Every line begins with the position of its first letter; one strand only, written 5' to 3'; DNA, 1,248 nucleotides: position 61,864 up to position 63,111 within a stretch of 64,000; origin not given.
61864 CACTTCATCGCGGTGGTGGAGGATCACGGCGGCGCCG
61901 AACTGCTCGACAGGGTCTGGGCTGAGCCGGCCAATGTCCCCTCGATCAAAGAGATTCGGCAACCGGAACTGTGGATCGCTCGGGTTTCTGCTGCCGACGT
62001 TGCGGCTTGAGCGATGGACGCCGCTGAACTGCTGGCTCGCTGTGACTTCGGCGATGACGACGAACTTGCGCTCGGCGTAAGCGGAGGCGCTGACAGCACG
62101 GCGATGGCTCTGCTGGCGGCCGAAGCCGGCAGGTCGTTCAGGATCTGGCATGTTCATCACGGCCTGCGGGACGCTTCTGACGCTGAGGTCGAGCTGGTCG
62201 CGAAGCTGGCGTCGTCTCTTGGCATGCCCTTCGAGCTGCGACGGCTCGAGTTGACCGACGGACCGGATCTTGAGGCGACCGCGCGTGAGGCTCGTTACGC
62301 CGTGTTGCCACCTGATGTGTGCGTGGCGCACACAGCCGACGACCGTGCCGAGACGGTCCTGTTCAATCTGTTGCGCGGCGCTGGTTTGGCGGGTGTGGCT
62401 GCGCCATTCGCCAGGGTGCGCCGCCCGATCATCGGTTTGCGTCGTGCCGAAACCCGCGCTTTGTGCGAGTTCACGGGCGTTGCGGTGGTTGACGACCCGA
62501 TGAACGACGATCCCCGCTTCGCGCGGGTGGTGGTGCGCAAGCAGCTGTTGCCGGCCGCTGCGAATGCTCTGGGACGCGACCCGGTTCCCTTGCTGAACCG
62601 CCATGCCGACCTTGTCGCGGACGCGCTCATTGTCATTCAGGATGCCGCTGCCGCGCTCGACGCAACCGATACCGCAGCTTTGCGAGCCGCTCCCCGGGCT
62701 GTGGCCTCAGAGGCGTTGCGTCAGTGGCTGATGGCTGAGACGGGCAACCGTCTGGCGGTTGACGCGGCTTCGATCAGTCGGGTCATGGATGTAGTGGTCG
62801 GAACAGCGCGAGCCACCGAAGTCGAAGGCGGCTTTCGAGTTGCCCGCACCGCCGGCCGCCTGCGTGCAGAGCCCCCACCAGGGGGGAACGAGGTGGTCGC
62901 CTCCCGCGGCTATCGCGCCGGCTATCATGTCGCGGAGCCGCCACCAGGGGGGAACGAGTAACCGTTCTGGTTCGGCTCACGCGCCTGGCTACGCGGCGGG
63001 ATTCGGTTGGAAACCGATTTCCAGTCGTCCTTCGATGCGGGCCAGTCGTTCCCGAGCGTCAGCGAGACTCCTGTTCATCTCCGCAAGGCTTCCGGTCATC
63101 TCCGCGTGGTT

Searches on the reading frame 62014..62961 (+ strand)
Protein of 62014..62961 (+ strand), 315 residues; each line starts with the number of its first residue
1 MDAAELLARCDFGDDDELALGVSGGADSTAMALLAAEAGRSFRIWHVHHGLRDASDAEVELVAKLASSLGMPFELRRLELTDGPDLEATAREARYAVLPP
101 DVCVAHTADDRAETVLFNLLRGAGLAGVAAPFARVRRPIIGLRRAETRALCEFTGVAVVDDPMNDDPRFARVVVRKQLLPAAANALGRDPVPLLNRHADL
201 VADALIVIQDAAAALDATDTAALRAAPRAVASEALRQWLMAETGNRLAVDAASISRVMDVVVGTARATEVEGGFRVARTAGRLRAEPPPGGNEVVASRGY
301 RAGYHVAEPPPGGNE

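Call 51: find_encoding_contigs(protein=window:62014-62961:+, flank=10000, max_places=6)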
Protein window:62014-62961:+ (315 aa): 2 contigs read that carry it; 2 places shown.
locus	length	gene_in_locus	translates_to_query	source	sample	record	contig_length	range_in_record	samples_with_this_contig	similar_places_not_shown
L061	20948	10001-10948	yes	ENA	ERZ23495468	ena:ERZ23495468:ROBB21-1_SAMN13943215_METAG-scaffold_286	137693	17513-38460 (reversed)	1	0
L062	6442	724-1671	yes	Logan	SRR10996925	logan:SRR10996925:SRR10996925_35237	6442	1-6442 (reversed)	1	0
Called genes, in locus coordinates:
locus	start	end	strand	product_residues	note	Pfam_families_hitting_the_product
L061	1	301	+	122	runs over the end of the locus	PF07811:TadE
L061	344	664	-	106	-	-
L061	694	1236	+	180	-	PF13581:HATPase_c_2, PF02518:HATPase_c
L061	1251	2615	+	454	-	PF06965:Na_H_antiport_1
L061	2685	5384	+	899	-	PF01751:Toprim, PF01131:Topoisom_bac, PF13368:Toprim_C_rpt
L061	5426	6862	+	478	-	PF05977:MFS_3, PF07690:MFS_1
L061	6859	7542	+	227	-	PF02223:Thymidylate_kin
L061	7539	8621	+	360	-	PF13177:DNA_pol3_delta2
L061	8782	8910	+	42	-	-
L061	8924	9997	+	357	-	PF10103:Zincin_2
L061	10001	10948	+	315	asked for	PF01171:ATP_bind_3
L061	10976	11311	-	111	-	-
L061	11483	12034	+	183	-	PF00156:Pribosyltran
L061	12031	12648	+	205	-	PF01227:GTP_cyclohydroI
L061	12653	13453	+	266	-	PF00809:Pterin_bind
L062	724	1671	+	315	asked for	PF01171:ATP_bind_3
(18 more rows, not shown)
